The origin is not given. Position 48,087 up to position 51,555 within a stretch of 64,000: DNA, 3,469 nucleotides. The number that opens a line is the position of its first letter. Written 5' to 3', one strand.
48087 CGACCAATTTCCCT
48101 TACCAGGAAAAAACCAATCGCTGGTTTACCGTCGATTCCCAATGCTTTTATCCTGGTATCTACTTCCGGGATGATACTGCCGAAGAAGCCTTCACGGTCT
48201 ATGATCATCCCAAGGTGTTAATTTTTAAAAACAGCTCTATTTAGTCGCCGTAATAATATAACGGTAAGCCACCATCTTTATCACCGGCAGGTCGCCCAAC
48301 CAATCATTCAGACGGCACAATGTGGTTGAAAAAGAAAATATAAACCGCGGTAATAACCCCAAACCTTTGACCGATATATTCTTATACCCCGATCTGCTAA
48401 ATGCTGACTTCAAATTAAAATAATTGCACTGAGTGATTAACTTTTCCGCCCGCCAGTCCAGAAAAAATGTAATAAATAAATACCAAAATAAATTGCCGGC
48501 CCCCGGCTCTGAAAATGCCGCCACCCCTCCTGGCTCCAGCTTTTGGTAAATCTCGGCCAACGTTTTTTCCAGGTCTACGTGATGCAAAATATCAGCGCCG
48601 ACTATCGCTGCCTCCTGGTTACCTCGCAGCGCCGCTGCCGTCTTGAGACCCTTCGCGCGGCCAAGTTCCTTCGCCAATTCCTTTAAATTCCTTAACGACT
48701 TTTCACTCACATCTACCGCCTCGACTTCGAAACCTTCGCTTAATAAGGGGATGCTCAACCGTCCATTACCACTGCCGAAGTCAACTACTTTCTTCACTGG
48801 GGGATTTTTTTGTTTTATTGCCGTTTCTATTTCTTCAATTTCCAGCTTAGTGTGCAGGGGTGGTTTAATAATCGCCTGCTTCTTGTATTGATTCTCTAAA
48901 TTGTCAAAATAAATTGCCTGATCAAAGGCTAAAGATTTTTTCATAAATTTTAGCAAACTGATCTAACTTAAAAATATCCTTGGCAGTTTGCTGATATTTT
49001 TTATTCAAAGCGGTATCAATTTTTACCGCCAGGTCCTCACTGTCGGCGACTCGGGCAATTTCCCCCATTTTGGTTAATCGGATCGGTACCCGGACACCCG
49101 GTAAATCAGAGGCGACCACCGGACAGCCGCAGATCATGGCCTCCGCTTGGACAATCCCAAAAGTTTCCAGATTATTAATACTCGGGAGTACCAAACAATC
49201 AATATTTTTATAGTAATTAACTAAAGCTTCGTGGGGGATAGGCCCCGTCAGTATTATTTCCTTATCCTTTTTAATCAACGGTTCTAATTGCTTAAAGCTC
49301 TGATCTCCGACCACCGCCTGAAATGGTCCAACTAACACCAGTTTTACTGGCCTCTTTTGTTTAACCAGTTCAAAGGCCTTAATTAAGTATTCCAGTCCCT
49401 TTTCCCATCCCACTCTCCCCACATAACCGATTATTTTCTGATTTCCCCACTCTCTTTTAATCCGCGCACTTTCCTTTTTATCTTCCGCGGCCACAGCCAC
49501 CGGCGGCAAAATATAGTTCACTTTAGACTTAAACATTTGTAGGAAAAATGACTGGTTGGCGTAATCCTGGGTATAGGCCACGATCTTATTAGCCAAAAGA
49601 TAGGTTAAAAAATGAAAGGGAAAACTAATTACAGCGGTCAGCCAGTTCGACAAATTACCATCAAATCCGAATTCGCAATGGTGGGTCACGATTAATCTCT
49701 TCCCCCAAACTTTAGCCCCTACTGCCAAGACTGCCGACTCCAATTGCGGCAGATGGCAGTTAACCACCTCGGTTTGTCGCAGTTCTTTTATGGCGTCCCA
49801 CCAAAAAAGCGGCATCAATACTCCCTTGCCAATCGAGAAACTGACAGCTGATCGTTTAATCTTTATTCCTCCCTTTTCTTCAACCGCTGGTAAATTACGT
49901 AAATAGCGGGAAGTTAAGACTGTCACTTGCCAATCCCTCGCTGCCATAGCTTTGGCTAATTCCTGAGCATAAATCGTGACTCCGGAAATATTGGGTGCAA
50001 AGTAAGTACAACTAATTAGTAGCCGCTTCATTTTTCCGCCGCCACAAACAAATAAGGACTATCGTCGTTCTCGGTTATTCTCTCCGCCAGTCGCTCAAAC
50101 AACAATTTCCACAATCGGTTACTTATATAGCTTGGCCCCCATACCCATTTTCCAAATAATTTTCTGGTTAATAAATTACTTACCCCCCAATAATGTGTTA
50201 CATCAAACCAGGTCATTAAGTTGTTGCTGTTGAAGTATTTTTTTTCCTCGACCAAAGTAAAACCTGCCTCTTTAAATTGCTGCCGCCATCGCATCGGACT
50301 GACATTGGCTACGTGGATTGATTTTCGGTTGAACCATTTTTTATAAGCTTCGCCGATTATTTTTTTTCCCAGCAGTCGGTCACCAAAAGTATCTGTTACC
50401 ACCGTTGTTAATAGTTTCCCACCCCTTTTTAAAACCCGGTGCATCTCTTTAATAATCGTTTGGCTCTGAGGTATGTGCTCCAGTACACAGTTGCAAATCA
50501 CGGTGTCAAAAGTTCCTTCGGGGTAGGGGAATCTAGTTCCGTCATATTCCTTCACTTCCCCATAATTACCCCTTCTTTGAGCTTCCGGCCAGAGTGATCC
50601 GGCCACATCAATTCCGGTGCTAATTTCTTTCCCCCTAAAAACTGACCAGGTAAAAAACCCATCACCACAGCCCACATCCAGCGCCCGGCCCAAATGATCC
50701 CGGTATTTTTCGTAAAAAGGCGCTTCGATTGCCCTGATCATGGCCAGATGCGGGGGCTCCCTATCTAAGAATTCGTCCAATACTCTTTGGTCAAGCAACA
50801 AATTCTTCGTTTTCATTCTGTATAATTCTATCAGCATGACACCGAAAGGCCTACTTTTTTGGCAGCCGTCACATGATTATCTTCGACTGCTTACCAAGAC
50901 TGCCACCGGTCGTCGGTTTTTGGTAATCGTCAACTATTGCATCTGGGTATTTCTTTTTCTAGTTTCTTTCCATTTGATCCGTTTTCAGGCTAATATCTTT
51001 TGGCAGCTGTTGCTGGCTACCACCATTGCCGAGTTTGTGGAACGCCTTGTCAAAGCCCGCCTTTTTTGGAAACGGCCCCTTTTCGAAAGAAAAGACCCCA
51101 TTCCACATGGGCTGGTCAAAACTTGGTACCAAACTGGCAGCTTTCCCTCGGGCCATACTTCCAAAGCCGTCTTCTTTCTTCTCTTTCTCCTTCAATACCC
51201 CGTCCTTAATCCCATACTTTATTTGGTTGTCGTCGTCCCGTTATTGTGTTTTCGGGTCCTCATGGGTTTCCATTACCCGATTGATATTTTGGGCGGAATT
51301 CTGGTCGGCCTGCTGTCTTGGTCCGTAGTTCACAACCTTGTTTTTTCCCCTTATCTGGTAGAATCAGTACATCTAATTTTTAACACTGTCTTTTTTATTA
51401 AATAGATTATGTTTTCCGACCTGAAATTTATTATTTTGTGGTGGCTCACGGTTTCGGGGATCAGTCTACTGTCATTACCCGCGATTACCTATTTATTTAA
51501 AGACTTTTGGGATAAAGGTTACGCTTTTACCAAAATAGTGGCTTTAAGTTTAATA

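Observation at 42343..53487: Lipid-linked pentose (DPPR-type) donor pathway coupled to four GT-C-like glycosyltransferases in a CPR-like genome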

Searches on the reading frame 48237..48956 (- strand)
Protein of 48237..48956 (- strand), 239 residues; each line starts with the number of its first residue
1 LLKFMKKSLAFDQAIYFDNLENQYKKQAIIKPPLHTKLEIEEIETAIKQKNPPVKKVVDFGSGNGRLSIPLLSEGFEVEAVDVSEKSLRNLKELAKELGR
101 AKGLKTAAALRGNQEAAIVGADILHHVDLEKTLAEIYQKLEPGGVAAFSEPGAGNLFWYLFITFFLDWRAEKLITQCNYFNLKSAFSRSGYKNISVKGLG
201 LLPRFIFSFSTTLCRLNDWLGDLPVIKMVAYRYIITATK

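Call 3: search_protein_families(library=pfam, proteins=[window:48237-48956:-], max_evalue=0.01)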
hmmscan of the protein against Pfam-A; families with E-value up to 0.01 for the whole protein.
window:48237-48956:- (239 aa): 9 families
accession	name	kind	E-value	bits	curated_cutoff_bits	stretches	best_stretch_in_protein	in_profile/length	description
PF13489.12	Methyltransf_23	-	7e-12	45.8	27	1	49-195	18-163/164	Methyltransferase domain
PF13649.12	Methyltransf_25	-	2.2e-09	38.3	27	1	57-144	1-97/97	Methyltransferase domain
PF08241.18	Methyltransf_11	-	3e-09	37.8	21.2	1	58-148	1-95/95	Methyltransferase domain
PF08242.18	Methyltransf_12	-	7.2e-08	33.5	30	1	58-145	1-97/98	Methyltransferase domain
PF03848.20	TehB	-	2e-06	27.8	20.4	1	42-106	21-82/193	Tellurite resistance protein TehB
PF13847.12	Methyltransf_31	-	2.3e-06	27.8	27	1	55-152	5-113/145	Methyltransferase domain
PF13679.12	Methyltransf_32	-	3.7e-05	24.1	27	1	43-111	13-89/143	Methyltransferase domain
PF06325.19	PrmA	-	4.9e-05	23.4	22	1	36-149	148-259/296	Ribosomal protein L11 methyltransferase (PrmA)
PF05175.20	MTS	-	0.00014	21.9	23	1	53-97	31-77/170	Methyltransferase small domain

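Call 4: search_protein_families(library=ncbifam, proteins=[window:48237-48956:-], max_evalue=0.01)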
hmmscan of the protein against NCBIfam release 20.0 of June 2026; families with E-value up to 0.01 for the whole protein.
window:48237-48956:- (239 aa): 21 families
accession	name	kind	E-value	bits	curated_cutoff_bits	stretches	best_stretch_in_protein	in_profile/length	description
NF041820.1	daptide_MTase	equivalog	4.6e-09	36.1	175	1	36-98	22-81/243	daptide-type RiPP biosynthesis methyltransferase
TIGR01983.1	UbiG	equivalog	1.2e-08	34.6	102.95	1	45-149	39-152/228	bifunctional 2-polyprenyl-6-hydroxyphenol methylase/3-demethylubiquinol 3-O-methyltransferase UbiG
TIGR02072.1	BioC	equivalog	3.5e-07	30.3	184.95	1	47-156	27-140/244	malonyl-ACP O-methyltransferase BioC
NF008992.0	PRK12335.1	equivalog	4.7e-07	29.3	303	1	42-97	113-166/289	SAM-dependent methyltransferase TehB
NF043040.1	corrin_prot_MT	hypoth_equivalog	3.8e-06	26.5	180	1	39-102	26-90/216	corrinoid protein-associated methyltransferase CpaM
TIGR02021.1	BchM-ChlM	equivalog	4.3e-06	26.3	158.9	1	50-101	51-102/218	magnesium protoporphyrin IX methyltransferase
NF008405.0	PRK11207.1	equivalog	5.5e-06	26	218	1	42-106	21-82/198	tellurite resistance methyltransferase TehB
TIGR00477.1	tehB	equivalog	2.7e-05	23.6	219.5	1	42-96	64-116/238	tellurite resistance methyltransferase TehB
NF045649.1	2X_seleno_MduS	exception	3.8e-05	22.8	380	1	52-107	40-95/338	methyltransferase domain-containing selenoprotein MduS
NF051855.1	GlySarMtaseBact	equivalog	0.0002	21.1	350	1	50-101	50-101/259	glycine/sarcosine N-methyltransferase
TIGR03534.1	RF_mod_PrmC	equivalog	0.00028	20.4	199.1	1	32-102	69-139/253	peptide chain release factor N(5)-glutamine methyltransferase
TIGR04074.1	bacter_Hen1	equivalog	0.00038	19.1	340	1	25-93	257-324/462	3' terminal RNA ribose 2'-O-methyltransferase Hen1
NF041255.1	mycofact_MftM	equivalog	0.00057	19.3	200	1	55-102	141-188/289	mycofactocin oligosaccharide methyltransferase MftM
NF008264.0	PRK11036.1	equivalog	0.0015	18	366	1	40-145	31-144/261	tRNA uridine 5-oxyacetic acid(34) methyltransferase CmoM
NF000499.2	Erm23S_rRNA_broad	equivalog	0.0016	17.9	212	1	36-96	8-66/244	23S ribosomal RNA methyltransferase Erm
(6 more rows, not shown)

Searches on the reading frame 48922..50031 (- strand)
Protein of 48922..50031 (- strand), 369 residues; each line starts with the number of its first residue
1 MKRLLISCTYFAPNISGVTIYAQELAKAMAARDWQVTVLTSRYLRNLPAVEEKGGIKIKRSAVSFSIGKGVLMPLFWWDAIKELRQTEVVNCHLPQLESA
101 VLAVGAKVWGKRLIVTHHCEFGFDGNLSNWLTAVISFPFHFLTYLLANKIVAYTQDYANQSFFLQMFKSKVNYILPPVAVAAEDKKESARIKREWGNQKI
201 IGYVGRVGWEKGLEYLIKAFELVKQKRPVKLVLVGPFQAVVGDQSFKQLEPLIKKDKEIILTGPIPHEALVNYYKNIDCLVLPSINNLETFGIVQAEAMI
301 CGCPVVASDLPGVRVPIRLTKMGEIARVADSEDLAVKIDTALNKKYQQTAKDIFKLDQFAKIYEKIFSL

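Call 3: search_protein_families(library=pfam, proteins=[window:48922-50031:-], max_evalue=0.01)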
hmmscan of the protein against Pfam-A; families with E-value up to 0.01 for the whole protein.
window:48922-50031:- (369 aa): 5 families
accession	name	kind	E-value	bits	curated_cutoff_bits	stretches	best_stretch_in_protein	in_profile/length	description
PF00534.26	Glycos_transf_1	-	5.7e-32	111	26.4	1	186-345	3-159/172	Glycosyl transferases group 1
PF13692.12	Glyco_trans_1_4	-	1.4e-26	93.8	27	1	199-343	2-141/142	Glycosyl transferases group 1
PF13439.12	Glyco_transf_4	-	1e-12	48.9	28.5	1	15-160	1-147/170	Glycosyltransferase Family 4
PF13579.12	Glyco_trans_4_4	-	4.4e-08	34.1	29.7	1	16-135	1-117/158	Glycosyl transferase 4-like domain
PF20706.3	GT4-conflict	-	1.7e-06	27.7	26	1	191-318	192-321/385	Family 4 Glycosyltransferase in conflict systems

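Call 4: search_protein_families(library=ncbifam, proteins=[window:48922-50031:-], max_evalue=0.01)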
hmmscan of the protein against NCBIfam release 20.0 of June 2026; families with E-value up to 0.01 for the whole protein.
window:48922-50031:- (369 aa): 26 families (the best 25 are shown)
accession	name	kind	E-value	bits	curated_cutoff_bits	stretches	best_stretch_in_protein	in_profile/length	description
TIGR04157.1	glyco_rSAM_CFB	subfamily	1.5e-16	60.4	400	1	168-333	192-355/406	TIGR04157 family glycosyltransferase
TIGR03449.1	mycothiol_MshA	equivalog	1.9e-16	60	462.5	1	148-346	166-371/406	D-inositol-3-phosphate glycosyltransferase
TIGR04063.1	stp3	hypoth_equivalog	2.6e-16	59.5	442.05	1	185-347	198-363/397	TIGR04063 family PEP-CTERM/XrtA system glycosyltransferase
TIGR04047.1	MSMEG_0565_glyc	hypoth_equivalog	9.1e-15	54.6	259.85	1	185-349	178-346/373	MSMEG_0565 family glycosyltransferase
NF038295.1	EPS_HpsP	equivalog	3e-14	52.8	550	1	173-349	178-357/388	hormogonium polysaccharide biosynthesis glycosyltransferase HpsP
NF012028.0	PRK15484.1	subfamily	5.4e-14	52.1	618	1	196-343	191-343/380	lipopolysaccharide N-acetylglucosaminyltransferase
TIGR02149.1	glgA_Coryne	subfamily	6.6e-14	51.8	302.4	1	185-334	190-345/391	glycogen synthase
TIGR03999.1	thiol_BshA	equivalog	7.4e-14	51.5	273.7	1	154-347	152-341/375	N-acetyl-alpha-D-glucosaminyl L-malate synthase BshA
NF038298.1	EPS_HpsO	equivalog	2.6e-13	49.5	575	1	197-347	200-355/388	hormogonium polysaccharide biosynthesis glycosyltransferase HpsO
NF041876.1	EPS_EpsE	equivalog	1.3e-12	47.6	400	1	196-345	212-362/389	exopolysaccharide biosynthesis GT4 family glycosyltransferase EpsE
NF047684.1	TeichurnBiosyTuaC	equivalog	2.9e-10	39.6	550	1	185-345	205-355/391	teichuronic acid biosynthesis protein TuaC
NF053787.1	GlcN_PG_synth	equivalog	4.7e-10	38.8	480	1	197-349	196-331/361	N-acetylglucosaminyl phosphatidylglycerol synthase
NF046085.1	XrtY_assoc_Gly1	equivalog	6.1e-09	35.2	400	1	148-349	160-354/387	XrtY-associated glycosyltransferase XYAG1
TIGR03088.1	stp2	hypoth_equivalog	8e-09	35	409.05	1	192-346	188-340/374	TIGR03088 family PEP-CTERM/XrtA system glycosyltransferase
NF007640.0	PRK10307.1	subfamily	1.1e-07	31.1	276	1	3-41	2-40/411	WcaI family glycosyltransferase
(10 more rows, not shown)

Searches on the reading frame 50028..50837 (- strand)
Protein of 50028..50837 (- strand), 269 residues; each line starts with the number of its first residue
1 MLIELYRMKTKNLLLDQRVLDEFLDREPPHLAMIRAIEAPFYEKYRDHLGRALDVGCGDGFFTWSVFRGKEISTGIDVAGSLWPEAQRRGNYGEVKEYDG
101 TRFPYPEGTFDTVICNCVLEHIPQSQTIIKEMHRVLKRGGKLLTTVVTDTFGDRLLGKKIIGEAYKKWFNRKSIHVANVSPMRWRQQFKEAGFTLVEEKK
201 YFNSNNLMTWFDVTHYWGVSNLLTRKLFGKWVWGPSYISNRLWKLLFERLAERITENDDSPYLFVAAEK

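Call 3: search_protein_families(library=pfam, proteins=[window:50028-50837:-], max_evalue=0.01)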
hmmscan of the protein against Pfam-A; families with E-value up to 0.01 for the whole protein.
window:50028-50837:- (269 aa): 11 families
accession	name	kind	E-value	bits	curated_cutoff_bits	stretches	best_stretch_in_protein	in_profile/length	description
PF08241.18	Methyltransf_11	-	5.3e-18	65.9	21.2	1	53-143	1-94/95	Methyltransferase domain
PF13649.12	Methyltransf_25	-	9.7e-15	55.5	27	1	53-140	2-97/97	Methyltransferase domain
PF13489.12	Methyltransf_23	-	1.7e-14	54.3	27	1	45-197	19-163/164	Methyltransferase domain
PF08242.18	Methyltransf_12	-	3.1e-12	47.5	30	1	53-142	1-98/98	Methyltransferase domain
PF13847.12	Methyltransf_31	-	3.1e-12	46.8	27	1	51-148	6-113/145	Methyltransferase domain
PF01209.24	Ubie_methyltran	-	7.6e-06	25.9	20.1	1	52-144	51-151/233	ubiE/COQ5 methyltransferase family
PF07021.18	MetW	-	1.6e-05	25.1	21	1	51-138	16-104/193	Methionine biosynthesis protein MetW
PF03141.22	Methyltransf_29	-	9.2e-05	21.6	23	1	46-141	115-214/506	Putative S-adenosyl-L-methionine-dependent methyltransferase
PF05148.21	Methyltransf_8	-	0.0014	18.9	27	1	53-176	77-185/219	Hypothetical methyltransferase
PF20922.3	Anamorsin_N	-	0.0021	18.2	27.1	1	105-144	47-87/163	Anamorsin, N-terminal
PF05175.20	MTS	-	0.0098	16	23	0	48-145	31-139/170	Methyltransferase small domain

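Call 4: search_protein_families(library=ncbifam, proteins=[window:50028-50837:-], max_evalue=0.01)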
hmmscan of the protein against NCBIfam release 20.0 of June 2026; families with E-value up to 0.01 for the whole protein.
window:50028-50837:- (269 aa): 35 families (the best 25 are shown)
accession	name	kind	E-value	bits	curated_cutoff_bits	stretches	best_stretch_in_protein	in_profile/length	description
NF045667.1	MTase_DVU1556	equivalog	3.2e-20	72.5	155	1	51-196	25-163/213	DVU_1556 family methyltransferase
TIGR01983.1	UbiG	equivalog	1.6e-11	44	102.95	1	51-172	52-178/228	bifunctional 2-polyprenyl-6-hydroxyphenol methylase/3-demethylubiquinol 3-O-methyltransferase UbiG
NF041536.1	ArsM_DUF2284_UU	exception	2.1e-11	42.8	575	1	51-197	79-226/459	arsenite methyltransferase/DUF2284 domain selenoprotein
TIGR02072.1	BioC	equivalog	9.4e-10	38.7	184.95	1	49-149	35-138/244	malonyl-ACP O-methyltransferase BioC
NF041537.1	ArsM_AhpD_UU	exception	2.1e-09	36.6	510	1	52-156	80-189/345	arsenite methyltransferase/AhpD domain selenoprotein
NF043040.1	corrin_prot_MT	hypoth_equivalog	4.3e-09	36.1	180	1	34-160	27-165/216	corrinoid protein-associated methyltransferase CpaM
NF047649.1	MTase_UXPK_star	exception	2.4e-08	33.4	460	1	52-144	81-181/283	methyltransferase/UXPK-star double selenoprotein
NF008823.0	PRK11873.1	subfamily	3e-08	33.5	263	1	75-145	107-182/272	arsenite methyltransferase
TIGR02752.1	MenG_heptapren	equivalog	6.6e-08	32.4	419.85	1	51-144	48-149/231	demethylmenaquinone methyltransferase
TIGR01934.1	MenG_MenH_UbiE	subfamily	8.7e-08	31.7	158.35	1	51-143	42-140/223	ubiquinone/menaquinone biosynthesis methyltransferase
NF001243.0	PRK00216.1-4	equivalog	1.4e-07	31.1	235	1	51-144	50-151/237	demethylmenaquinone methyltransferase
TIGR02081.1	metW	equivalog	3.8e-07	29.8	189.5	1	50-138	15-104/194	methionine biosynthesis protein MetW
NF001241.0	PRK00216.1-2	equivalog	7.4e-07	29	327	1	53-145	56-148/231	demethylmenaquinone methyltransferase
NF040539.1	AST_met_ArsM_2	exception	1.5e-06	28.2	240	1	99-145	118-164/262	putative arsinothricin biosynthesis methyltransferase ArsM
NF007610.0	PRK10258.1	equivalog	4.8e-06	26.1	342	1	50-150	44-145/251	malonyl-ACP O-methyltransferase BioC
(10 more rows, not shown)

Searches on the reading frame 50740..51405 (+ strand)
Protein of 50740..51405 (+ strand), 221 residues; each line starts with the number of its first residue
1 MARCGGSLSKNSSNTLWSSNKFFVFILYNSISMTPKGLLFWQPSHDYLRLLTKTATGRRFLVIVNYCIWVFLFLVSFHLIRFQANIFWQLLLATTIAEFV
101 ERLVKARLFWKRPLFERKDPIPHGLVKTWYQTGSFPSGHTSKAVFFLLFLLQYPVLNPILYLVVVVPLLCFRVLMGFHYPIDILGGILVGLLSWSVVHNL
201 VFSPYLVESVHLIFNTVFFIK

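Call 3: search_protein_families(library=pfam, proteins=[window:50740-51405:+], max_evalue=0.01)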
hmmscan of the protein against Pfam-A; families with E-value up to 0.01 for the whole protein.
window:50740-51405:+ (221 aa): 3 families
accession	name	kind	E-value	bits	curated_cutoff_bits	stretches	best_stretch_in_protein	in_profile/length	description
PF01569.27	PAP2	-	4.7e-12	46.2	27.2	1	88-201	3-125/130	PAP2 superfamily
PF14378.12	PAP2_3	-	4.8e-07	30.2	27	1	64-195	64-189/190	PAP2 superfamily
PF14360.12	PAP2_C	-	2.7e-05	25.1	27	1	137-198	8-73/74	PAP2 superfamily C-terminal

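Call 4: search_protein_families(library=ncbifam, proteins=[window:50740-51405:+], max_evalue=0.01)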
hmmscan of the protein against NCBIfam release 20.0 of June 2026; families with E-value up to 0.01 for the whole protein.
window:50740-51405:+ (221 aa): 3 families
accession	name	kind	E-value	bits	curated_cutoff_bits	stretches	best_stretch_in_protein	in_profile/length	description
NF008813.0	PRK11837.1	equivalog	3.4e-08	33.6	229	1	59-198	33-169/202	undecaprenyl-diphosphate phosphatase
NF007975.0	PRK10699.1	equivalog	0.00016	21.2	261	1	117-195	139-224/254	phosphatidylglycerophosphatase B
NF047884.1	UdeprDiPSep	equivalog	0.0011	19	250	1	69-195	57-181/188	undecaprenyl-diphosphatase SepP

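Call 28: search_solved_structures(query=window:50836-51405:+, max_evalue=1)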
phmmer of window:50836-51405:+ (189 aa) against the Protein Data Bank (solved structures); distinct sequences matched with E-value up to 1: 9.
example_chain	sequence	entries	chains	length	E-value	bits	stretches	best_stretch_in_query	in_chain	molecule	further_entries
9qci_A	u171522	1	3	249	0.021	18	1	91-167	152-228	Major phosphate-irrepressible acid phosphatase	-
9qcj_A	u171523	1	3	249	0.057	16.6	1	99-167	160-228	Major phosphate-irrepressible acid phosphatase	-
7f18_A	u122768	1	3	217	0.13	15.5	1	68-157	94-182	Acid phosphatase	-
5jki_A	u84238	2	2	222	0.13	15.4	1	100-165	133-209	Putative lipid phosphate phosphatase YodM | Phosphatidylglycerophosphatase B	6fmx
7f17_A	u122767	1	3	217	0.31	14.2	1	68-157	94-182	Acid phosphatase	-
8yc1_A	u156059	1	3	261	0.47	13.6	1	99-173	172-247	Acid phosphatase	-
8jjr_i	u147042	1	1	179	0.58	13.3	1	30-94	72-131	PsaI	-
6ebu_A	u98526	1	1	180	0.69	13.1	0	101-161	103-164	LpxE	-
1iw8_A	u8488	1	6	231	0.85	12.8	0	99-166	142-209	acid phosphatase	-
